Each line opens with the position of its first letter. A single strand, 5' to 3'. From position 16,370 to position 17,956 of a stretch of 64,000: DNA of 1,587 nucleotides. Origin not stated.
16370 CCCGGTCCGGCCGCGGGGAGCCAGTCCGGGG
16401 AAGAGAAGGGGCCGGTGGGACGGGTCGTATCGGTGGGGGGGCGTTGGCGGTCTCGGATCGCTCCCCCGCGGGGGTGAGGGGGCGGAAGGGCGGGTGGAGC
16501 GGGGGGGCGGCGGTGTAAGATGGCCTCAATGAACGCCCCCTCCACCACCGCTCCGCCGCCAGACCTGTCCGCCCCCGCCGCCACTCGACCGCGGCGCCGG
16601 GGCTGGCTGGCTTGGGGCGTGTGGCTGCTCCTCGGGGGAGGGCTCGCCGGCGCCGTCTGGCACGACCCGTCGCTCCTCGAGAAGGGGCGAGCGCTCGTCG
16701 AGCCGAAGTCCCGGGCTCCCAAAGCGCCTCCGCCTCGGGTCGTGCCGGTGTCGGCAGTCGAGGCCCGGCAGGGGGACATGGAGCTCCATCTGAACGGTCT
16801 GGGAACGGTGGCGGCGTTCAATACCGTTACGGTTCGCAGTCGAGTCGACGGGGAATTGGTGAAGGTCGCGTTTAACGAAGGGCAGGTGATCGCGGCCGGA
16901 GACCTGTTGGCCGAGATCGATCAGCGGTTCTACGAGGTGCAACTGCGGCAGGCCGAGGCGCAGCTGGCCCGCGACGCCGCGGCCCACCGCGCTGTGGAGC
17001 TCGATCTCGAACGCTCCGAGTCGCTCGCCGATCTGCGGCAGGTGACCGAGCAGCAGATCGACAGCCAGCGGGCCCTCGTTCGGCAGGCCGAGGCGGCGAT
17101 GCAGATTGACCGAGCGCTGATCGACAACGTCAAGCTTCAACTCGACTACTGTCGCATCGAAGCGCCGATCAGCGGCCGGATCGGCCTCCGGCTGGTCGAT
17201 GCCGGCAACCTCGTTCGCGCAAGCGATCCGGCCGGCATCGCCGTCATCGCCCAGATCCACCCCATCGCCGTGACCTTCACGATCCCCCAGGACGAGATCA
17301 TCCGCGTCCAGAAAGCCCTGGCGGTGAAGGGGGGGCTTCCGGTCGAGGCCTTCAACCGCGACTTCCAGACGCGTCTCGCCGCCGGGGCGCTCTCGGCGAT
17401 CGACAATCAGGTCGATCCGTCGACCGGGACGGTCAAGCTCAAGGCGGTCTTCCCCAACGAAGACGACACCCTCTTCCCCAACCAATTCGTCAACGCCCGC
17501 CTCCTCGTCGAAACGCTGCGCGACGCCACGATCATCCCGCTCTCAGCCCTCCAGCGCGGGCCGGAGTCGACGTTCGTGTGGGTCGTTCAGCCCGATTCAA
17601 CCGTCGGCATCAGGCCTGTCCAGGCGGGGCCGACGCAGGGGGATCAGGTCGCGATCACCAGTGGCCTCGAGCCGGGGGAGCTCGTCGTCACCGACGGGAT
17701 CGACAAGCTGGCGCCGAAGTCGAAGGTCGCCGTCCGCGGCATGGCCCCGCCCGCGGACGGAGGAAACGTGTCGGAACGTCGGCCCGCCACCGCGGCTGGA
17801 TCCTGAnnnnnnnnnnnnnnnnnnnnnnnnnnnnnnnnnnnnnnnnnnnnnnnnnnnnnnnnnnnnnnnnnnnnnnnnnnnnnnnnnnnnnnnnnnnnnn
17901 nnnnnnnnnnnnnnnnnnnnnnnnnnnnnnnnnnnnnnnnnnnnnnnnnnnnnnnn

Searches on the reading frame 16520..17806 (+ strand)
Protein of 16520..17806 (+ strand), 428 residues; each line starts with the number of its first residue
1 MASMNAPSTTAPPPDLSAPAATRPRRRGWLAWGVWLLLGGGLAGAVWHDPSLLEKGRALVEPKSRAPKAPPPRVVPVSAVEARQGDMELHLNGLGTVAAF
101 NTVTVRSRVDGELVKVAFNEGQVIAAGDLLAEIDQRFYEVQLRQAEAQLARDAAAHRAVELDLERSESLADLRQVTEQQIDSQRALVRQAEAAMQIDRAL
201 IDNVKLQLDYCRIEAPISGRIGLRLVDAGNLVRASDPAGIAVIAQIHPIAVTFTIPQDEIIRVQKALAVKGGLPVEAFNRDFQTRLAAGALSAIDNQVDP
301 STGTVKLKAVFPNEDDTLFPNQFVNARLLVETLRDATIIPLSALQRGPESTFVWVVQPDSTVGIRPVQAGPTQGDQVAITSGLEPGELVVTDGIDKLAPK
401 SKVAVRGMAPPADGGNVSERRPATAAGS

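Call 13: search_protein_families(library=pfam, proteins=[window:16520-17806:+], max_evalue=0.001)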
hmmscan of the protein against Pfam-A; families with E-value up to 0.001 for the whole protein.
window:16520-17806:+ (428 aa): 4 families
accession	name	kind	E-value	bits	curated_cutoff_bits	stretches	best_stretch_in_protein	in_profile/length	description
PF13437.12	HlyD_3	-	7.2e-14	52.9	22.2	2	213-314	2-96/106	HlyD family secretion protein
PF16576.10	HlyD_D23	-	1.7e-13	50.8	30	1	100-324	17-214/214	Barrel-sandwich domain of CusB or HlyD membrane-fusion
PF13533.13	Biotin_lipoyl_2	-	3.2e-06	27.3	29.8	1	103-134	1-32/32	Biotin-lipoyl like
PF00529.27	CusB_dom_1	-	0.00091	19.9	26.5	0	204-391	12-89/89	Cation efflux system protein CusB domain 1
